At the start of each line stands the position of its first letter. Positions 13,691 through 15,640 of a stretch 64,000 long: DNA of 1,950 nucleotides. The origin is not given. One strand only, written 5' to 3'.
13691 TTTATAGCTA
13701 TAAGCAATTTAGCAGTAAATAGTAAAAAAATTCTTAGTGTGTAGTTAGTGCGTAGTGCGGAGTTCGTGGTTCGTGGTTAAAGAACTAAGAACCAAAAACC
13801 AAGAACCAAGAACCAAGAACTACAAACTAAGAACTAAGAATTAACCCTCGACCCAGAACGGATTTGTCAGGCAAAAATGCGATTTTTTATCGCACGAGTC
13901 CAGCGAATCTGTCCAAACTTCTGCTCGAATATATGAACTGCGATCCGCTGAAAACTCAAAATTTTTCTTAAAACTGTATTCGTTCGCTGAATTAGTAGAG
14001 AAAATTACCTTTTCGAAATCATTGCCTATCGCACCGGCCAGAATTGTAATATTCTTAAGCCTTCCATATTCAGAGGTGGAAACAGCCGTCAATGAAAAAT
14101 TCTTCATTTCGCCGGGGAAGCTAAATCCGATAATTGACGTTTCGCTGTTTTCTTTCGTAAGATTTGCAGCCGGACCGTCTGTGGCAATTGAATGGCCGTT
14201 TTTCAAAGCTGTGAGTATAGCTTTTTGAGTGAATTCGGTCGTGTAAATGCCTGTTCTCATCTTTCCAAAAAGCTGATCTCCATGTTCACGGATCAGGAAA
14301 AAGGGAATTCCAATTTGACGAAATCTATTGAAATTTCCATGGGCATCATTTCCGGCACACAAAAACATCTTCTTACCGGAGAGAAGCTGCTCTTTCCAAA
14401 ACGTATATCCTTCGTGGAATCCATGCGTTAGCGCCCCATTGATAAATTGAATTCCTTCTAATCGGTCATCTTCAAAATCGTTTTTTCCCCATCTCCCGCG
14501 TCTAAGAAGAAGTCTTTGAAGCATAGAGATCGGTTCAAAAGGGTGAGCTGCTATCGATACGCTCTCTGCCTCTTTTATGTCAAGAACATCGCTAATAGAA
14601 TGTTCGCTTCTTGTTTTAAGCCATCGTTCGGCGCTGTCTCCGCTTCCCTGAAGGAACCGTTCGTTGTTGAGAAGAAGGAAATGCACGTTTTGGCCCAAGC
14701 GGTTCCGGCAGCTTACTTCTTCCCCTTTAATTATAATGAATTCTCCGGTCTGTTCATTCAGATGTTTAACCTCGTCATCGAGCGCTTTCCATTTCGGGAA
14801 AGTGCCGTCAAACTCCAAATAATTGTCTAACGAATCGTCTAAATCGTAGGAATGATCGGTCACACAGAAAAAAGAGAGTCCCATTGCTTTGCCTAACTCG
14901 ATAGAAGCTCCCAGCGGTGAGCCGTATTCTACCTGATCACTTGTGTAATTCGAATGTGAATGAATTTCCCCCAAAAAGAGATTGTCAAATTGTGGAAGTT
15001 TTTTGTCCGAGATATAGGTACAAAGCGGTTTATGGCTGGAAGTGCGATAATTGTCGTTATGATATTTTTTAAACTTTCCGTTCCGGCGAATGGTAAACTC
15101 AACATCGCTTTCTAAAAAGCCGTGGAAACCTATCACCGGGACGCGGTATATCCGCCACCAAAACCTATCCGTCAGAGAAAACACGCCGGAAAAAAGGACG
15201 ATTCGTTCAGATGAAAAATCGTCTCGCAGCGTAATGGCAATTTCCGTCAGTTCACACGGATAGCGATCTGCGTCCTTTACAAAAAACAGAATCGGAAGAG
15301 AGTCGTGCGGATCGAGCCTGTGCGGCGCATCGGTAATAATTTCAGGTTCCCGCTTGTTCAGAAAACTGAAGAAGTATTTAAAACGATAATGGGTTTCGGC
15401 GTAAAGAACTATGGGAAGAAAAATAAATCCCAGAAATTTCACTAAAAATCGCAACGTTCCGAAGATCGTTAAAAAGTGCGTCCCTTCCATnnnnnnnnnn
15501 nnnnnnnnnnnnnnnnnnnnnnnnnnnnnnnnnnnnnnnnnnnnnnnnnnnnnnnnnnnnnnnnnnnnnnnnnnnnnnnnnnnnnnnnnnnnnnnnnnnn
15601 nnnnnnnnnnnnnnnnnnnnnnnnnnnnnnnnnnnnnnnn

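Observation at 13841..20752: Six-gene operon: three paralogous membrane GT2 synthases, a NodB deacetylase, a UPF0104 protein and a membrane PHP phosphoesterase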

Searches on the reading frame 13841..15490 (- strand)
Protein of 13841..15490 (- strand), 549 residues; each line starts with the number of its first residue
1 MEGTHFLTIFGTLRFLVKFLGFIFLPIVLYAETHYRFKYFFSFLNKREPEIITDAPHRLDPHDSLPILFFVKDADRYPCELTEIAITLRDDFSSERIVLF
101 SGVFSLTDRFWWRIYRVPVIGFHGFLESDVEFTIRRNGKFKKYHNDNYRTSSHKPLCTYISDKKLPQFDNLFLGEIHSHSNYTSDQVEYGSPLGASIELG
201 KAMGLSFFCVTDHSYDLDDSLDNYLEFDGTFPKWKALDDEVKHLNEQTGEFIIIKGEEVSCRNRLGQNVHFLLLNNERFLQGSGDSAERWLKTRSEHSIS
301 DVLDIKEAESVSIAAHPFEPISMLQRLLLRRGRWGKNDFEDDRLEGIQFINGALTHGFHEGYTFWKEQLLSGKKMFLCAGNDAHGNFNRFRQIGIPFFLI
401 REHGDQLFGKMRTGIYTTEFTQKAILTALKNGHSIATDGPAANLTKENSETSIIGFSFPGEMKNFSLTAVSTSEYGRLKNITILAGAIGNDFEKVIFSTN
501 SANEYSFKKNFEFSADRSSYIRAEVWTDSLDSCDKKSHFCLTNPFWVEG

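Call 3: search_protein_families(library=pfam, proteins=[window:13841-15490:-], max_evalue=0.01)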
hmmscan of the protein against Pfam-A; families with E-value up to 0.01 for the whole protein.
window:13841-15490:- (549 aa): 0 families

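Call 4: search_protein_families(library=ncbifam, proteins=[window:13841-15490:-], max_evalue=0.01)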
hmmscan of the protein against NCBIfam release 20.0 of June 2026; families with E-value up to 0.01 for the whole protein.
window:13841-15490:- (549 aa): 2 families
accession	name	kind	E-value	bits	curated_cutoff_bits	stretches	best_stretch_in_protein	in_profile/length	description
NF038032.1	CehA_McbA_metalo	domain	7.1e-24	84.8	80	1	174-548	5-315/315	CehA/McbA family metallohydrolase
NF005928.0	PRK07945.1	equivalog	0.0016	17.9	250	1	170-260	96-176/337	PHP domain-containing protein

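Call 7: find_homologous_proteins(query=window:13841-15490:-)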
Query window:13841-15490:- (549 aa): 1616 proteins with E <= 0.001 among 8000 candidates; the best 120 are listed.
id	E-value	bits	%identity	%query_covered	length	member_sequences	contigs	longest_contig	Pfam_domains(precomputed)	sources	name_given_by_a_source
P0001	0.0e+0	1279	100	100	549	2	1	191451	-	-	-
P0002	2.0e-292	989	77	100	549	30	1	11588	-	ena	-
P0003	5.0e-289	978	77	100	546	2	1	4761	-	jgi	jgi:hypothetical protein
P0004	1.3e-245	834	65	100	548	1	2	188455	-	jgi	jgi:hypothetical protein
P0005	5.4e-191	654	55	97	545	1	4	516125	-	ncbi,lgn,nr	ncbi:MAG: CehA/McbA family metallohydrolase [Ignavibacteriales bacterium]|nr:CehA/McbA family metall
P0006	3.1e-187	642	53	96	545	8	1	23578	-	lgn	-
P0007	4.8e-186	638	53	97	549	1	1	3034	-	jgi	jgi:hypothetical protein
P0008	2.2e-185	636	81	62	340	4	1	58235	-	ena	-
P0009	2.0e-183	629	53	95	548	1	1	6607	-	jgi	jgi:hypothetical protein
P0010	3.5e-183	628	52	97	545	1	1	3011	-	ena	-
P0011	1.3e-182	626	52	97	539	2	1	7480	-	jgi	jgi:hypothetical protein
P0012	4.8e-182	625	52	99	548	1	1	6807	-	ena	-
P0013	7.2e-182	624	53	95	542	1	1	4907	-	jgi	-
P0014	1.1e-181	623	54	95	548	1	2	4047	-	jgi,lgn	jgi:hypothetical protein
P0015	1.8e-181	623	53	95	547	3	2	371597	-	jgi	jgi:hypothetical protein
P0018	6.2e-181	621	52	95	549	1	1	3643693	-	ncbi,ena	-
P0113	3.8e-163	562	48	95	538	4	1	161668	-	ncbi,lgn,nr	ncbi:MAG: CehA/McbA family metallohydrolase [Ignavibacteria bacterium]|nr:CehA/McbA family metallohy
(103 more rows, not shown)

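Call 9: find_encoding_contigs(protein=P0018, flank=10000, max_places=2)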
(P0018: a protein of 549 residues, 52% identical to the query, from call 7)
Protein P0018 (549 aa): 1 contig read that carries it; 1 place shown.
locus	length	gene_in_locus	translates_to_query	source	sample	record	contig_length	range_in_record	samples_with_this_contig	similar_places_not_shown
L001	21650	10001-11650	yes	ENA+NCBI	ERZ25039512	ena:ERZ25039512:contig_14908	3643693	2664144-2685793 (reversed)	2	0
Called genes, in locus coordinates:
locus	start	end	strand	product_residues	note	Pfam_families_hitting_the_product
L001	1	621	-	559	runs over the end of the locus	PF00111:Fer2 (weak), PF13510:Fer2_4, PF10588:NADH-G_4Fe-4S_3, PF22117:Fer4_Nqo3, PF04879:Molybdop_Fe4S4 (weak), PF22151:Fer4_NDSU1, PF00384:Molybdopterin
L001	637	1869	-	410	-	PF00155:Aminotran_1_2, PF01041:DegT_DnrJ_EryC1 (weak), PF12897:Asp_aminotransf (faint)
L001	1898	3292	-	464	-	PF00675:Peptidase_M16, PF05193:Peptidase_M16_C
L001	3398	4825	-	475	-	-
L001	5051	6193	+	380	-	PF13506:Glyco_transf_21, PF00535:Glycos_transf_2, PF10111:Glyco_tranf_2_2, PF13641:Glyco_tranf_2_3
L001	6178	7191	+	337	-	PF03706:LPG_synthase_TM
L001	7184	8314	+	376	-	PF13506:Glyco_transf_21, PF00535:Glycos_transf_2, PF10111:Glyco_tranf_2_2, PF13641:Glyco_tranf_2_3, PF13632:Glyco_trans_2_3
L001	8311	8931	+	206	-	PF01522:Polysacc_deac_1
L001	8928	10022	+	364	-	PF13506:Glyco_transf_21, PF00535:Glycos_transf_2, PF10111:Glyco_tranf_2_2, PF13641:Glyco_tranf_2_3, PF13632:Glyco_trans_2_3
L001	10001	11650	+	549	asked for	-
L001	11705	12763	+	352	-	PF02163:Peptidase_M50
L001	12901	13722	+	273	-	-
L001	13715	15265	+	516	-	PF15902:Sortilin-Vps10 (faint), PF13585:CHU_C (faint)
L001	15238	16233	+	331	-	-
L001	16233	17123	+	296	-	PF18990:DUF5723 (faint)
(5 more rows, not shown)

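Call 10: find_encoding_contigs(protein=P0113, flank=10000, max_places=2)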
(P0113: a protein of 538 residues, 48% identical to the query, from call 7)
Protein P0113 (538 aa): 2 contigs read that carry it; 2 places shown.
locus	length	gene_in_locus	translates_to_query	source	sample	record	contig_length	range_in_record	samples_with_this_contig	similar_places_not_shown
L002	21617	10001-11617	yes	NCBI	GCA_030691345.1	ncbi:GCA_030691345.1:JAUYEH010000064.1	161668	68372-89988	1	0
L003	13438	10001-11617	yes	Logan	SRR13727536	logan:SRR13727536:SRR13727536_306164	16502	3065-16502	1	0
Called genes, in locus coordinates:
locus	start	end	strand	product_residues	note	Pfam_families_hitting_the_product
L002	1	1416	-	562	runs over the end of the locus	PF00111:Fer2, PF13510:Fer2_4, PF10588:NADH-G_4Fe-4S_3, PF22117:Fer4_Nqo3, PF22151:Fer4_NDSU1, PF00384:Molybdopterin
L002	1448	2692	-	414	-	PF00155:Aminotran_1_2, PF01041:DegT_DnrJ_EryC1 (faint)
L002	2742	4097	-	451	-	PF00675:Peptidase_M16, PF05193:Peptidase_M16_C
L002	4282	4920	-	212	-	PF00485:PRK, PF01121:CoaE (faint), PF13238:AAA_18 (weak), PF13207:AAA_17 (faint)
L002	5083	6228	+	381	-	PF13506:Glyco_transf_21, PF00535:Glycos_transf_2, PF10111:Glyco_tranf_2_2 (weak), PF13641:Glyco_tranf_2_3, PF13632:Glyco_trans_2_3 (weak)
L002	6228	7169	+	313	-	PF03706:LPG_synthase_TM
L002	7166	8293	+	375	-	PF13506:Glyco_transf_21, PF00535:Glycos_transf_2, PF13641:Glyco_tranf_2_3, PF13632:Glyco_trans_2_3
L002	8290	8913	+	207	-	PF01522:Polysacc_deac_1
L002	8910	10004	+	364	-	PF13506:Glyco_transf_21, PF00535:Glycos_transf_2, PF10111:Glyco_tranf_2_2, PF13641:Glyco_tranf_2_3, PF13632:Glyco_trans_2_3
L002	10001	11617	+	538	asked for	-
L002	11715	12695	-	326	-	PF00158:Sigma54_activat, PF13191:AAA_16 (weak), PF14532:Sigma54_activ_2, PF25601:AAA_lid_14, PF02954:HTH_8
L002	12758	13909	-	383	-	-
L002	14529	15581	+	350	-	PF02163:Peptidase_M50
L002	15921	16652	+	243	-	-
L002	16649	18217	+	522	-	PF15902:Sortilin-Vps10 (faint), PF25852:DUF6242_C (faint), PF02012:BNR (faint), PF03174:CHB_HEX_C (faint)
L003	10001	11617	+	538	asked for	-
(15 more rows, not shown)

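Call 17: search_solved_structures(query=window:13841-15490:-, max_evalue=1)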
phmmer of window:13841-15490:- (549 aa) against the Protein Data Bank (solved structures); distinct sequences matched with E-value up to 1: 3.
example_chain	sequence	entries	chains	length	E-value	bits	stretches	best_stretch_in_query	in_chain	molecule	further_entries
1s31_A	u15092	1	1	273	0.49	12.2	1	370-463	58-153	tubby isoform a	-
1i7e_A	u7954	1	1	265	0.55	12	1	370-463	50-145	TUBBY PROTEIN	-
1c8z_A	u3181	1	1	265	0.56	12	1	370-463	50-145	TUBBY PROTEIN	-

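Call 31: search_protein_representatives(protein=window:13841-15490:-)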
Query: 549 residues. Proteins with E-value up to 0.001 (for the whole library): 758; up to 1e-10: 567; up to 1e-30: 335. The best 150 are listed.
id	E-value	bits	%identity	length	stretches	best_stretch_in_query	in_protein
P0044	4.7e-177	606.5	52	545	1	21-547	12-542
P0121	3.4e-147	507.9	47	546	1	27-547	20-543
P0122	2.1e-143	495.4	45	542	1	21-548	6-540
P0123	4.6e-133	461.2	44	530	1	28-547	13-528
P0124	3.0e-131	455.3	49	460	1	20-438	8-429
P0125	3.0e-125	435.4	42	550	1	23-547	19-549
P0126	4.2e-125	435.0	40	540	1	22-547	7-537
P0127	3.8e-124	431.8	42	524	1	25-528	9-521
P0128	5.9e-124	431.2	44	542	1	20-549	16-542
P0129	6.6e-124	431.0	43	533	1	25-548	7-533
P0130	1.9e-122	426.2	43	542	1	20-548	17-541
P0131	4.9e-120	418.2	42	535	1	20-529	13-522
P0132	6.5e-120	417.8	42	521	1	23-527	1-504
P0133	2.4e-119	416.0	42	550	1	27-547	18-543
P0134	2.5e-119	415.9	42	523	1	26-549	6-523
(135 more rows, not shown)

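Call 34: find_related_loci(query=A1, collection=genome_contigs, flank=10000)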
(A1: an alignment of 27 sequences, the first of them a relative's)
Query A1 (549 aa) in genome_contigs; peptide patterns used: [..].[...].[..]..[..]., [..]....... (x = any residue, [..] = any of these).
598 stretches matched a pattern (row limit reached: there are more); 493 encode a relative of the query (tblastn E <= 1e-3); the best 80 are kept; 80 distinct loci.
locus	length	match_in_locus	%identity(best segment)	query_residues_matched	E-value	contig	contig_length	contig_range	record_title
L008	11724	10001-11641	76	1-547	0e+0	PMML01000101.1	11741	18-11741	MAG: Ignavibacteriae bacterium isolate fen_1254 73.20100900_E1D.45_contig_4760, whole genome shotgun sequence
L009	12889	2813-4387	54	24-546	0e+0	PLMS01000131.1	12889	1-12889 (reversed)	MAG: Ignavibacteriae bacterium isolate fen_1299 73.20120800_E2X.46_contig_17014, whole genome shotgun sequence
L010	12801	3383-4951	54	26-546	0e+0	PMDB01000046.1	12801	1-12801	MAG: Ignavibacteriae bacterium isolate fen_1287 73.20120700_E2X.73_contig_1094500, whole genome shotgun sequence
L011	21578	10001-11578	52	24-547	0e+0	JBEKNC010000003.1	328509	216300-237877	MAG: Bacteroidota bacterium isolate SPRUCE 408 SPRUCE_408_3, whole genome shotgun sequence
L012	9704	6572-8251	49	9-546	0e+0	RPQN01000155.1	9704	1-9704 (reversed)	MAG: Ignavibacteriae bacterium isolate metabat2.334 metabat2.334_Contig_546775, whole genome shotgun sequence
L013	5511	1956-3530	52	24-546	0e+0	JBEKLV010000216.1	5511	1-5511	MAG: Bacteroidota bacterium isolate SPRUCE 379 SPRUCE_379_216, whole genome shotgun sequence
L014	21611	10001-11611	52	14-546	1e-180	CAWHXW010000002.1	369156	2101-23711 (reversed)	MAG: Ignavibacteriota bacterium isolate MFD01476.bin.1.150 genome assembly, contig: contig_33977, whole genome shotgun s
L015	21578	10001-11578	53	24-547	7e-179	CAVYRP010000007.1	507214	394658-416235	MAG: uncultured Bacteroidetes bacterium isolate MFD05942.bin.2.234 genome assembly, contig: contig_23885, whole genome s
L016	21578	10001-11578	52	24-547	1e-173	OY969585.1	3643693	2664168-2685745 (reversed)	MAG: Ignavibacteriota bacterium isolate MFD03726.bin.c.11 genome assembly, chromosome: 1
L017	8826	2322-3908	47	24-548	1e-170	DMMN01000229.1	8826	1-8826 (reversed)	MAG TPA_asm: Bacteroidetes bacterium isolate UBA10030 contig_50873, whole genome shotgun sequence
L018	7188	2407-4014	47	16-547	1e-170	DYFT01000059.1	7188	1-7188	MAG TPA_asm: Ignavibacterium album isolate BE2011_53_18 Afr_mines_BE2011_2036_length_7188_cov_7_941119, whole genome sho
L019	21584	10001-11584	48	24-547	8e-168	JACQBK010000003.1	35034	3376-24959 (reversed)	MAG: Ignavibacteriales bacterium isolate NC_groundwater_940_Pr1_S-0.2um_46_57 Montesol18-Sp2_coassembly_scaffold_72926,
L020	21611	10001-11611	47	15-547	9e-167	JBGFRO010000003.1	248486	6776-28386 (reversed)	MAG: Bacteroidota bacterium isolate BA1A45.2019.Bin.33 NODE_45_length_248486_cov_11.374634, whole genome shotgun sequenc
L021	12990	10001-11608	47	12-547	3e-166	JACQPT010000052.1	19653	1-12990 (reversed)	MAG: Ignavibacteriales bacterium isolate NC_groundwater_1314_Ag_S-0.2um_51_42 S_p2_S4_coassembly_k141_634289, whole geno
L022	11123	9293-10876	46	24-547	3e-160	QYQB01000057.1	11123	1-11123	MAG: bacterium isolate PowLak16_MAG13 c_000000161980, whole genome shotgun sequence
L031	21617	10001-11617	46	22-548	3e-153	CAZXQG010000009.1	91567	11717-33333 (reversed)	MAG TPA_asm: uncultured Chitinophagaceae bacterium isolate binchicken_co54_503 genome assembly, contig: NODE_328_length_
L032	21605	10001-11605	46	20-547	2e-153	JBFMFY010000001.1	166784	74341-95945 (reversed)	MAG: Bacteroidota bacterium isolate MAG283 MAG283_1, whole genome shotgun sequence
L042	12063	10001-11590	44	25-547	1e-145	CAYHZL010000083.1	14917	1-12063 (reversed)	MAG TPA_asm: uncultured Chitinophagaceae bacterium isolate ERP119705_co16_460 genome assembly, contig: NODE_3168_length_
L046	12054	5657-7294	45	11-547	4e-144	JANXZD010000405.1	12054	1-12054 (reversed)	MAG: Bacteroidetes bacterium isolate GL140_4_metabat_238_sub GL140_4_k141_653724, whole genome shotgun sequence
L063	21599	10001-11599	44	12-548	7e-135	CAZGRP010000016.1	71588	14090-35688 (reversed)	MAG TPA_asm: uncultured Cytophagia bacterium isolate SRP216583_co2_59 genome assembly, contig: NODE_138_length_71588_cov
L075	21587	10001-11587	42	25-547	5e-128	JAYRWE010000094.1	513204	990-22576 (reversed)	MAG: bacterium isolate NJ_NJASGE3bin.37 k141_1056849, whole genome shotgun sequence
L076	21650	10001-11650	40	2-547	7e-128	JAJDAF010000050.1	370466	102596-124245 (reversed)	MAG: candidate division KSB1 bacterium isolate OFTM356 OFTM356_49, whole genome shotgun sequence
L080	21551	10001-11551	42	28-547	8e-127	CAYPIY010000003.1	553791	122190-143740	MAG TPA_asm: uncultured Bacteroidota bacterium isolate binchicken_co115_100 genome assembly, contig: NODE_8_length_55379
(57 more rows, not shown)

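Call 36: predict_structure(protein=window:13841-15490:-)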
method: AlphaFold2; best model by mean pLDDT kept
length: 549 residues; sequences in the alignment: 1
mean_pLDDT: 32.6   pTM: 0.21
mean pLDDT of the five models: 32.6, 27.4, 26.8, 26.5, 23.5
residues with pLDDT >= 90: 4; 70-90: 18; 50-70: 9; < 50: 518
segments of 3 or more residues with pLDDT < 50: 32-549
pLDDT, mean of each block of 10 residues (from residue 1): 76 89 68 39 27 26 28 29 30 28 25 24 29 31 32 28 26 28 31 37 31 29 30 33 33 27 25 24 31 33 29 25 31 32 30 30 39 29 27 24 23 28 39 32 32 36 35 32 34 34 30 28 31 32 26
secondary structure, 60 per line:
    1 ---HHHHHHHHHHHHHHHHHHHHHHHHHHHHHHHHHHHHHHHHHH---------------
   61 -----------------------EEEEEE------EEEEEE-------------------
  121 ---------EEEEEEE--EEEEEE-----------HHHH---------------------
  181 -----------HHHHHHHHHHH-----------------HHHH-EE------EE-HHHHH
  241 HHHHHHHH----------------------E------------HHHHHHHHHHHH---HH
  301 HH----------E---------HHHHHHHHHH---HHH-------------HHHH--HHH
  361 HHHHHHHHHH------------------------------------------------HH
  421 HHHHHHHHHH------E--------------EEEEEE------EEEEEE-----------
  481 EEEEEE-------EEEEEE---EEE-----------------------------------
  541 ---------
elements in order: H4-45 E84-89 E96-101 E130-136 E139-144 H156-159 H192-202 H220-223 H236-248 H284-295 H299-302 H323-332 H352-355 H358-370 H419-430 E452-457 E464-469 E481-486 E494-499 E503-505

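Call 41: search_protein_families(library=pfam, proteins=[L032:8920-9996:+, L031:8871-10004:+, L046:4611-5693:+, L063:2939-4027:+, L063:5720-7297:+, L076:4014-5030:+, L076:7748-8611:+, L042:6135-7178:+, L063:96-1736:+, L076:5160-6509:+], max_evalue=0.001)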
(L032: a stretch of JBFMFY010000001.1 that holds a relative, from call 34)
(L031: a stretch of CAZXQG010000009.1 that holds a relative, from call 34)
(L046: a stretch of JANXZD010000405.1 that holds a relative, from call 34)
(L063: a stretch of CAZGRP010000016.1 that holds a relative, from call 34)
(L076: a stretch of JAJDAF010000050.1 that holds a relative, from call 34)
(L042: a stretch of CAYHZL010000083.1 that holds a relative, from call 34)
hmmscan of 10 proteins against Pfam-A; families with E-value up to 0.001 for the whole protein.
L032:8920-9996:+ (358 aa): 2 families
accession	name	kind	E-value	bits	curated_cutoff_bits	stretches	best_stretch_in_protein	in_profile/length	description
PF04101.22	Glyco_tran_28_C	-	2.6e-12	47.5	22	1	232-331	33-139/166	Glycosyltransferase family 28 C-terminal domain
PF13528.12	Glyco_trans_1_3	-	7.3e-09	35.7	25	1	14-111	10-103/322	Glycosyl transferase family 1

L031:8871-10004:+ (377 aa): 2 families
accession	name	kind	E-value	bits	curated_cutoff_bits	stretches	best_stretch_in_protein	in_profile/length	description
PF04101.22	Glyco_tran_28_C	-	6.1e-10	39.8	22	1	241-354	33-153/166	Glycosyltransferase family 28 C-terminal domain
PF13528.12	Glyco_trans_1_3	-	2.4e-07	30.7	25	1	20-119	8-103/322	Glycosyl transferase family 1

L046:4611-5693:+ (360 aa): 2 families
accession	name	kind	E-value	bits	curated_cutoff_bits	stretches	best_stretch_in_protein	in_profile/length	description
PF04101.22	Glyco_tran_28_C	-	6.1e-11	43.1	22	1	258-329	61-137/166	Glycosyltransferase family 28 C-terminal domain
PF13528.12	Glyco_trans_1_3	-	2.3e-08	34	25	1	13-110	10-103/322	Glycosyl transferase family 1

L063:2939-4027:+ (362 aa): 2 families
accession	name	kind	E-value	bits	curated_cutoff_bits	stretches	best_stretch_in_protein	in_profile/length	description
PF04055.27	Radical_SAM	-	3.7e-17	63.4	29.5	1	72-233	1-162/166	Radical SAM superfamily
PF13186.11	SPASM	-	3.9e-10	40.3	21.5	1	288-355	1-67/67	Iron-sulfur cluster-binding domain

L063:5720-7297:+ (525 aa): 1 family
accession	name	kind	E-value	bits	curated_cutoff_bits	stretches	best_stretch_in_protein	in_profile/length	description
PF14052.12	Caps_assemb_Wzi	-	3.7e-24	85.9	30.1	1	208-511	72-388/392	Capsule assembly protein Wzi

L076:4014-5030:+ (338 aa): 3 families
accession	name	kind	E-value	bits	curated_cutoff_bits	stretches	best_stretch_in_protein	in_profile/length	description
PF13186.11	SPASM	-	8.9e-16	58.4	21.5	1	264-330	1-66/67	Iron-sulfur cluster-binding domain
PF04055.27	Radical_SAM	-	3.1e-12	47.4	29.5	1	48-184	1-142/166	Radical SAM superfamily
PF13353.11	Fer4_12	-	0.00027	21.7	22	1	54-160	15-122/137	4Fe-4S single cluster domain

L076:7748-8611:+ (287 aa): 0 families

L042:6135-7178:+ (347 aa): 2 families
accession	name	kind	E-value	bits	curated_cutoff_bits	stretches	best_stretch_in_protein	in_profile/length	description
PF04055.27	Radical_SAM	-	2.1e-08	35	29.5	1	40-137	6-112/166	Radical SAM superfamily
PF13186.11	SPASM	-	0.00032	21.4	21.5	1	238-291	5-66/67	Iron-sulfur cluster-binding domain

L063:96-1736:+ (546 aa): 4 families
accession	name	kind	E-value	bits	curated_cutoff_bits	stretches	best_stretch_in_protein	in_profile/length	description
PF14323.11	GxGYxYP_C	-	1.6e-59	202.1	27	1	316-533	2-241/242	GxGYxYP putative glycoside hydrolase C-terminal domain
PF20957.2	GxGYxYP_N_2nd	-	1.4e-21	76.9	24.5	1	119-190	1-67/68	GxGYxYP_N second domain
PF20958.2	GxGYxYP_N_3rd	-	4.1e-16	59.3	24.4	1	197-290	5-91/91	GxGYxYP third domain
PF16216.10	GxGYxYP_N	-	5.8e-09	36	23.9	1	45-116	7-71/72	GxGYxYP_N 1st domain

L076:5160-6509:+ (449 aa): 1 family
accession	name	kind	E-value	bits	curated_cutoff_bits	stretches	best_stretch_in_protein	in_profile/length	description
PF01522.26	Polysacc_deac_1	-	1e-35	122.9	23.1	1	260-375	5-119/124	Polysaccharide deacetylase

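Call 43: search_solved_structures(query=A2, max_evalue=1, show_alignments=2)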
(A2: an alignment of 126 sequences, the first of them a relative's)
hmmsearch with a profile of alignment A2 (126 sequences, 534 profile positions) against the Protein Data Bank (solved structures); distinct sequences matched with E-value up to 1: 7.
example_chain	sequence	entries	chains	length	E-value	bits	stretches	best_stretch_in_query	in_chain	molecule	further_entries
2anu_A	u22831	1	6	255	8.9e-07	30.8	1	142-335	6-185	hypothetical protein TM0559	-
3b0y_A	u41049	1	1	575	0.019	16.6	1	156-198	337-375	DNA polymerase beta family (X family)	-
3au2_A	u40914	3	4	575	0.019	16.6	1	156-198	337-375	DNA polymerase beta family (X family)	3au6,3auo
3b0x_A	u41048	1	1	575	0.019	16.5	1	156-198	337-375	DNA polymerase beta family (X family)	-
2w9m_A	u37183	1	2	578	0.15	13.6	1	157-244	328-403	POLYMERASE X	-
1m65_A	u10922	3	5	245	0.26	12.8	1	159-209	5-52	Hypothetical protein ycdX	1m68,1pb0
9gcn_D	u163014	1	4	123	0.56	11.7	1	443-529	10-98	Protein. Variable Domain of Heavy-Chain only Antibodies (VHH)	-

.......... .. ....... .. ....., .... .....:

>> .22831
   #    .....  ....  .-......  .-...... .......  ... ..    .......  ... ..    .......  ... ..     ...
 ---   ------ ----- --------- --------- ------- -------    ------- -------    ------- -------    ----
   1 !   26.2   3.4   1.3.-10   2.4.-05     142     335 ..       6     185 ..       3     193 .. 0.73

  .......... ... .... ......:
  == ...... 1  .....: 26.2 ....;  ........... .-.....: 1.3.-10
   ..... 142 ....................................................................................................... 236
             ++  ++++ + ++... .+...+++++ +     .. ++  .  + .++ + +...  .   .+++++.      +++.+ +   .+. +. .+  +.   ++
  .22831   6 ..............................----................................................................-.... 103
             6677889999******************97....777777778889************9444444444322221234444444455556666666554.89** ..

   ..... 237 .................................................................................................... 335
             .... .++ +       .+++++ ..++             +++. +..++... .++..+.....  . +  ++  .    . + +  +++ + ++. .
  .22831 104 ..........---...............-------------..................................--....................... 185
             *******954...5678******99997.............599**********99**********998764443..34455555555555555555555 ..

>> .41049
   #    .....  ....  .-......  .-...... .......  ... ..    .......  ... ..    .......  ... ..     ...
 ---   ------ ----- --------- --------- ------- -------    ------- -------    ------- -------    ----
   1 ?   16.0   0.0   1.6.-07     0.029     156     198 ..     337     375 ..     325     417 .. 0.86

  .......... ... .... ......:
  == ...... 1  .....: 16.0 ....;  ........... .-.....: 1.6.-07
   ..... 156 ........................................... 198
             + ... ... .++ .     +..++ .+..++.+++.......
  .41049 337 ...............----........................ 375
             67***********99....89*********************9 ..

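Call 47: predict_structure(alignment_id=A2)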
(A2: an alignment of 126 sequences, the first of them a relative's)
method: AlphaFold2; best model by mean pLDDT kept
length: 549 residues; sequences in the alignment: 126
mean_pLDDT: 93.7   pTM: 0.91
mean pLDDT of the five models: 93.7, 93.4, 93.3, 93.2, 92.9
residues with pLDDT >= 90: 479; 70-90: 37; 50-70: 23; < 50: 10
segments of 3 or more residues with pLDDT < 50: 1-3, 24-28
pLDDT, mean of each block of 10 residues (from residue 1): 51 65 50 84 95 98 98 98 98 97 98 98 97 98 98 98 98 98 92 98 98 98 95 98 97 98 98 98 91 96 98 97 92 97 98 96 98 98 95 91 96 98 98 98 96 95 93 96 98 98 93 95 93 78 96
secondary structure, 60 per line:
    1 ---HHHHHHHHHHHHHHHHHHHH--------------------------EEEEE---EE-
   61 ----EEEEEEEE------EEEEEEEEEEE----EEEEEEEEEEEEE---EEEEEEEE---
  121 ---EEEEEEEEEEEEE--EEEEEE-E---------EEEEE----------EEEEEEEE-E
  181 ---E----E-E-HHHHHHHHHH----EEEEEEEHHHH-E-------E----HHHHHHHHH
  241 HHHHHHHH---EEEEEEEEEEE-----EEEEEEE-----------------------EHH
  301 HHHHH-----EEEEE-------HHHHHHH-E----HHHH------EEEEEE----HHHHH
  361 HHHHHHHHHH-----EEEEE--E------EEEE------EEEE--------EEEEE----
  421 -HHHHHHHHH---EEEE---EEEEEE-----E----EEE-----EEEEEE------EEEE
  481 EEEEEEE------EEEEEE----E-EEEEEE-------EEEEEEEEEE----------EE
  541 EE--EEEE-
elements in order: H4-23 E50-54 E65-72 E79-89 E94-106 E110-117 E124-136 E139-144 E156-160 E171-178 H193-202 E207-213 H214-217 H232-248 E252-262 E268-274 H299-305 E311-315 H323-329 H336-339 E346-351 H356-370 E376-380 E390-393 E400-403 E412-416 H422-430 E434-437 E441-446 E457-459 E465-470 E477-487 E494-499 E506-511 E519-528 E539-542 E545-548
